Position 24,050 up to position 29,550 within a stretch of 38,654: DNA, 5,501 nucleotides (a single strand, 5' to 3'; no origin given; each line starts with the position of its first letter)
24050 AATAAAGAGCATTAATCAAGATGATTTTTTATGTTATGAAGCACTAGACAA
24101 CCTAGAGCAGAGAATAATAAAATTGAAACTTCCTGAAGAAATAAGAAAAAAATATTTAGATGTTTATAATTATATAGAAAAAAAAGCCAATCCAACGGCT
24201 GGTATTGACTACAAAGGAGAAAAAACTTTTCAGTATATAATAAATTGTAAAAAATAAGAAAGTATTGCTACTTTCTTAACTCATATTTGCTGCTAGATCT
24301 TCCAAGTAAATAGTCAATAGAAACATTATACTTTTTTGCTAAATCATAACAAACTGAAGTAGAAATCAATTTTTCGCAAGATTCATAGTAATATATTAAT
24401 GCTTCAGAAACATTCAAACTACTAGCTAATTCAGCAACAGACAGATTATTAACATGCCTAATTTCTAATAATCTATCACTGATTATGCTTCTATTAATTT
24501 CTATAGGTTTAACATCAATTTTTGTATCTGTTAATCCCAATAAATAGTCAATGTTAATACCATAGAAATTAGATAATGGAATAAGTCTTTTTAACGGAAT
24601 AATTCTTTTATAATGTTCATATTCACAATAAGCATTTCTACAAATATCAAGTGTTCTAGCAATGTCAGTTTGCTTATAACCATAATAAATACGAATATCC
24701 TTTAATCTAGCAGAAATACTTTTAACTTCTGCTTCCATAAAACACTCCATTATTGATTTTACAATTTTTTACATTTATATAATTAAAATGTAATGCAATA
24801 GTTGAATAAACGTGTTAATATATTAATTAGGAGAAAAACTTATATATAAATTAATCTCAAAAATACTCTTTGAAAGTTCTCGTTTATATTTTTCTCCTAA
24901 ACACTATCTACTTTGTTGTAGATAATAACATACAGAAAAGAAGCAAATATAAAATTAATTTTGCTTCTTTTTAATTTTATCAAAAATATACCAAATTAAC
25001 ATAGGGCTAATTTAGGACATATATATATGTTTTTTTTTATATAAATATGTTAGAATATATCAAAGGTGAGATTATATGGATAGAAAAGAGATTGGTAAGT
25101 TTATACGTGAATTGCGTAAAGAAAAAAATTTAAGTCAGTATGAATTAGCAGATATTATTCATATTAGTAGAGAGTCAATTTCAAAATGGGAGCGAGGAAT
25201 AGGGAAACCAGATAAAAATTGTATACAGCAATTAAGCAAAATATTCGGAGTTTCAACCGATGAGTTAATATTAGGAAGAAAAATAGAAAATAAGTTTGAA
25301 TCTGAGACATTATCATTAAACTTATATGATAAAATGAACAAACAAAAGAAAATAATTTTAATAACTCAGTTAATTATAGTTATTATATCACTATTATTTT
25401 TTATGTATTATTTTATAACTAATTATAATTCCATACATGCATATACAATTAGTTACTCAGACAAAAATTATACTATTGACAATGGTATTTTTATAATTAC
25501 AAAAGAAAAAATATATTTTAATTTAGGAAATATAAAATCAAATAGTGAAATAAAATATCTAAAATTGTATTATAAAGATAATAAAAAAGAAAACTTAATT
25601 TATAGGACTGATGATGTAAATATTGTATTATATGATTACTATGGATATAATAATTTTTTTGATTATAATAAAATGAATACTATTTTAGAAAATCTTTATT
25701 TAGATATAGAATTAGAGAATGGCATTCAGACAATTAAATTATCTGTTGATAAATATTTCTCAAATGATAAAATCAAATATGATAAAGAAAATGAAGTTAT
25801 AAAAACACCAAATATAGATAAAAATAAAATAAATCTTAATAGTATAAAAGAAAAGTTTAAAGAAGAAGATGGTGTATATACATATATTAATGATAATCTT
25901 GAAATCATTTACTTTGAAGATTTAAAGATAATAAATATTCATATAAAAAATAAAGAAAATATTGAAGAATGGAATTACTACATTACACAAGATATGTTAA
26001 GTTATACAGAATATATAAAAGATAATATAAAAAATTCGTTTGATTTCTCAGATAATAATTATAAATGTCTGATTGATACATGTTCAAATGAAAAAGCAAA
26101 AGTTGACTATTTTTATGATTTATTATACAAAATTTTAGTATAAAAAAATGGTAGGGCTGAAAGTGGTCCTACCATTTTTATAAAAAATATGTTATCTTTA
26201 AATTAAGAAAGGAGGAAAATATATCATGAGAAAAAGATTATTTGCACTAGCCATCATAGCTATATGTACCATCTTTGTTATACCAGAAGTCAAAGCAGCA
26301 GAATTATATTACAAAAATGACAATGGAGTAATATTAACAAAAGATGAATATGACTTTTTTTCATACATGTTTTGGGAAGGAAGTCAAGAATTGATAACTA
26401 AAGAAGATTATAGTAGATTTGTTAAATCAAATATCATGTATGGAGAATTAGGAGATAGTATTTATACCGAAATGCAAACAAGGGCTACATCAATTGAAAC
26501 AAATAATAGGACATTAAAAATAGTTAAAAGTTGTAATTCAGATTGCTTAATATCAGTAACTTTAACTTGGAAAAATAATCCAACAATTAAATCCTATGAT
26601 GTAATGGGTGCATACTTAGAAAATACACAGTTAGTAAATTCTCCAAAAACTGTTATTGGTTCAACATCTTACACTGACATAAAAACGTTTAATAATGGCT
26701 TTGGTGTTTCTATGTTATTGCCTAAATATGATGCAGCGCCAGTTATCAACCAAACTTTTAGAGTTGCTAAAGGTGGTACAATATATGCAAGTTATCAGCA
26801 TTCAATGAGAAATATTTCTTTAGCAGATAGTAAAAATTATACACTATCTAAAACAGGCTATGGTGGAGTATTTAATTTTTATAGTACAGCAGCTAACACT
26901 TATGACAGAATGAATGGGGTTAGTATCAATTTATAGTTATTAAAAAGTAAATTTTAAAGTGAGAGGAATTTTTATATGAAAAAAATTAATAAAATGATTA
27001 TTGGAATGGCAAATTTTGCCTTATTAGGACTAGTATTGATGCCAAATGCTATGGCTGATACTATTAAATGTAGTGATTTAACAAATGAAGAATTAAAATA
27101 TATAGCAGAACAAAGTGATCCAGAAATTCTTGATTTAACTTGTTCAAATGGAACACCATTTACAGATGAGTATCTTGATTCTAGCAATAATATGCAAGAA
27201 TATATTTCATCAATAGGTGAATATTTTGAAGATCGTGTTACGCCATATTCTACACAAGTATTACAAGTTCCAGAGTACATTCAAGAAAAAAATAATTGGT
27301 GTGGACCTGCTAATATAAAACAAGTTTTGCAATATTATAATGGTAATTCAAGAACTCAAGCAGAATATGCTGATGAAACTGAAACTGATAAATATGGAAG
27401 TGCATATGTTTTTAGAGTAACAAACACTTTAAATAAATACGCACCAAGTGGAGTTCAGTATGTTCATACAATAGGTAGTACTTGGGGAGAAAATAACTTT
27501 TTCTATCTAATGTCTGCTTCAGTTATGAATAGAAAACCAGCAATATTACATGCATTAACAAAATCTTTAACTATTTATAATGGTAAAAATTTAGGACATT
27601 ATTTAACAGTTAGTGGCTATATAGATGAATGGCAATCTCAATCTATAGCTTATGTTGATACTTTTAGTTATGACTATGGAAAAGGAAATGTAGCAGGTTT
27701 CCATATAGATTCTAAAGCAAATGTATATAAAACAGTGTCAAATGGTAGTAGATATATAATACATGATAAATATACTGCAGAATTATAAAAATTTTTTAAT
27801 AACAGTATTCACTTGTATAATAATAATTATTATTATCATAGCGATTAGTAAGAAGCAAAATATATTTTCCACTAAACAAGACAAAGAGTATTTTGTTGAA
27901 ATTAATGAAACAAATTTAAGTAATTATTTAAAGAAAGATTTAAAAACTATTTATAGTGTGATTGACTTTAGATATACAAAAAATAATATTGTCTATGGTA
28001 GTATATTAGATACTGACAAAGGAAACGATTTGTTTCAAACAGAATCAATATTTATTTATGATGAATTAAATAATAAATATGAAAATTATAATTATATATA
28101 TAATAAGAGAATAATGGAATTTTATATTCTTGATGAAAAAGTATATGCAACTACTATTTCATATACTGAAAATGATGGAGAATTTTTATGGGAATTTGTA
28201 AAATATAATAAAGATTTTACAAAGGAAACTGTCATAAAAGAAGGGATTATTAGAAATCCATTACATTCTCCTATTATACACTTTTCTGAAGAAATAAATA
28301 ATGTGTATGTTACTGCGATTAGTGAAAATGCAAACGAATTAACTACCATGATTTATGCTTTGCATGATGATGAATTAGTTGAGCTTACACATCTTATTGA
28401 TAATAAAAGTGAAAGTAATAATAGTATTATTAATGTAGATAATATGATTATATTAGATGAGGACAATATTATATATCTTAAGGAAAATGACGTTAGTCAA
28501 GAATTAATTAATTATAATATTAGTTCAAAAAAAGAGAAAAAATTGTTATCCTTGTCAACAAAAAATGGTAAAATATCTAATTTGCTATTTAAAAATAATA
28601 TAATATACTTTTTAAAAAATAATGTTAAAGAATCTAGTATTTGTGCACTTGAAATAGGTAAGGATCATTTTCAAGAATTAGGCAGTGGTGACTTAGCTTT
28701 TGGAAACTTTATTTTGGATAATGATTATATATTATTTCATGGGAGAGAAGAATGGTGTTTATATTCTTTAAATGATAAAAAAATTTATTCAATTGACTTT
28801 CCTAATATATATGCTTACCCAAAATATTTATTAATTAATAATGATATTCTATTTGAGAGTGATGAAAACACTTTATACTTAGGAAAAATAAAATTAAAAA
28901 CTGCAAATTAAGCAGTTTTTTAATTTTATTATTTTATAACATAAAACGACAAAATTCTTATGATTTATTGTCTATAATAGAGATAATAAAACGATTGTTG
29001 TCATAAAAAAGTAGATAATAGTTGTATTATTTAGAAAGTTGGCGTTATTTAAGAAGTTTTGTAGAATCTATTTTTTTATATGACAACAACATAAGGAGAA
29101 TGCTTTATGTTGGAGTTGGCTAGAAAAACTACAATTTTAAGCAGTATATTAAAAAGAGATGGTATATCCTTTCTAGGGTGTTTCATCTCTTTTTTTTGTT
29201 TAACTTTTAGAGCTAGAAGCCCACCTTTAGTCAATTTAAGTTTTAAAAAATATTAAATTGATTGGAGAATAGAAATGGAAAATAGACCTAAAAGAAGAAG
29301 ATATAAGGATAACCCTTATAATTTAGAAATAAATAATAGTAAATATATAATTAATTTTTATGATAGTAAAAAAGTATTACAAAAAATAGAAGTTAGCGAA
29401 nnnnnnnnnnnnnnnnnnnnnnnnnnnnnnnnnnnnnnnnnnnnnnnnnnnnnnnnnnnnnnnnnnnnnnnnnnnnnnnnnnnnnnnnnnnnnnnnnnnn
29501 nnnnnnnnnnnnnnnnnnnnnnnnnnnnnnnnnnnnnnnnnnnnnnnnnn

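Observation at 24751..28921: ICE cargo operon: membrane-tethered XRE regulator + secreted protein + secreted C39-like cysteine peptidase + anchored beta-rich protein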

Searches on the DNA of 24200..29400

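Call 43: search_rna_families(source=window, start=24200, end=29400, threshold=evalue, max_evalue=1)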
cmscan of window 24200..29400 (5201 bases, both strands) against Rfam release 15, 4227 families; matches with E-value up to 1: 1.
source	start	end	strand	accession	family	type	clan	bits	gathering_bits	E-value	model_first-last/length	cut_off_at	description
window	26118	26204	+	RF00815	mir-244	Gene; miRNA;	-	21.2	62.5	0.77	1-94/94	no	mir-244 microRNA precursor family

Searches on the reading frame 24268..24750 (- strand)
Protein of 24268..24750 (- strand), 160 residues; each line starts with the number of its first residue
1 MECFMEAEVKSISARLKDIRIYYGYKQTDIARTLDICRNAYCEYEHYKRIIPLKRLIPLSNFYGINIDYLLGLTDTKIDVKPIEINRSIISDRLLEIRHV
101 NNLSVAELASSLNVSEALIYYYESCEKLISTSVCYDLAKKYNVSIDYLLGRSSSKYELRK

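Call 3: search_protein_families(library=pfam, proteins=[window:24268-24750:-], max_evalue=0.1)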
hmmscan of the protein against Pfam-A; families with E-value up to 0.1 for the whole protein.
window:24268-24750:- (160 aa): 11 families
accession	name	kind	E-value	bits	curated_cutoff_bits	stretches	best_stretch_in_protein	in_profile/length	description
PF12844.13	HTH_19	-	8.3e-16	58.1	30.2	2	15-73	3-61/64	Helix-turn-helix domain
PF01381.28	HTH_3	-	3.5e-13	49.8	23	2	101-148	8-55/55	Helix-turn-helix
PF13560.12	HTH_31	-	0.00011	22.8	27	1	93-144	5-57/64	Helix-turn-helix domain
PF00440.29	TetR_N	-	0.0037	17.5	24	1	100-122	14-36/47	Bacterial regulatory proteins, tetR family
PF08281.18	Sigma70_r4_2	-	0.0067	16.5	25.7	0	96-120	20-44/54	Sigma-70, region 4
PF07022.19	Phage_CI_repr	-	0.011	16.5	22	0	106-150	16-59/65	Bacteriophage CI repressor helix-turn-helix domain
PF15943.11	YdaS_toxin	-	0.013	15.7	30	0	106-139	12-45/65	Bacterial toxin YdaS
PF08279.18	HTH_11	-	0.016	15.5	25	0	101-120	14-33/55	HTH domain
PF02042.20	RWP-RK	-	0.033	14.5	29.3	0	15-38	3-26/49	RWP-RK domain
PF13384.12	HTH_23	-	0.055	13.7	24.6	0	20-42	12-35/50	Homeodomain-like domain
PF07638.17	Sigma70_ECF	-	0.062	13.6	21.1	0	92-119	141-168/185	ECF sigma factor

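Call 4: search_protein_families(library=ncbifam, proteins=[window:24268-24750:-], max_evalue=0.1)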
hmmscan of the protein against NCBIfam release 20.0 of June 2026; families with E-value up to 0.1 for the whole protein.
window:24268-24750:- (160 aa): 12 families
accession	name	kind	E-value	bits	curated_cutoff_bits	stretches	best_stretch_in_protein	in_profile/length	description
NF041951.1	phage_RstR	subfamily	1.1e-16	61.1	80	2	90-155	3-68/108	RstR family transcriptional repressor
NF047948.1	male_kill_WMK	equivalog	2.4e-12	46.9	300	2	8-75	159-225/300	WO male-killing family protein Wmk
NF052239.1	antitox_spr1629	equivalog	5.8e-11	42.1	335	2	92-152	5-65/377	spr1629 family repressor/antitoxin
NF003162.0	PRK04140.1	equivalog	6.3e-07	28.7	263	1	89-141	126-178/317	transcriptional regulator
TIGR03830.1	CxxCG_CxxCG_HTH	subfamily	2.1e-06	27.6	61.8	1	11-48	65-102/127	type II TA system antitoxin MqsA family protein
NF041575.1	antitoxPezA_Strep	equivalog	5.3e-05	23.2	290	1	90-149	2-61/158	type II toxin-antitoxin system antitoxin PezA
NF038139.1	Reg_Aceta_RamB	equivalog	0.00029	19.6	700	1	12-111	3-98/465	acetate metabolism transcriptional regulator RamB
TIGR03070.1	couple_hipB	subfamily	0.00098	19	71.65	1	11-58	2-49/58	type II toxin-antitoxin system Y4mF family antitoxin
NF050110.1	TransRegBldD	equivalog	0.0059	16.3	250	0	10-90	7-86/162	transcriptional regulator BldD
NF007257.0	PRK09706.1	subfamily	0.012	15.5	101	0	86-149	2-65/135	transcriptional repressor DicA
NF006015.0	PRK08154.1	subfamily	0.04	13.1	204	1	90-153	31-94/314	anaerobic benzoate catabolism transcriptional regulator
NF058600.1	TransRegSco1979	equivalog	0.055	12.5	350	0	85-144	4-63/280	Sco1979 family transcriptional regulator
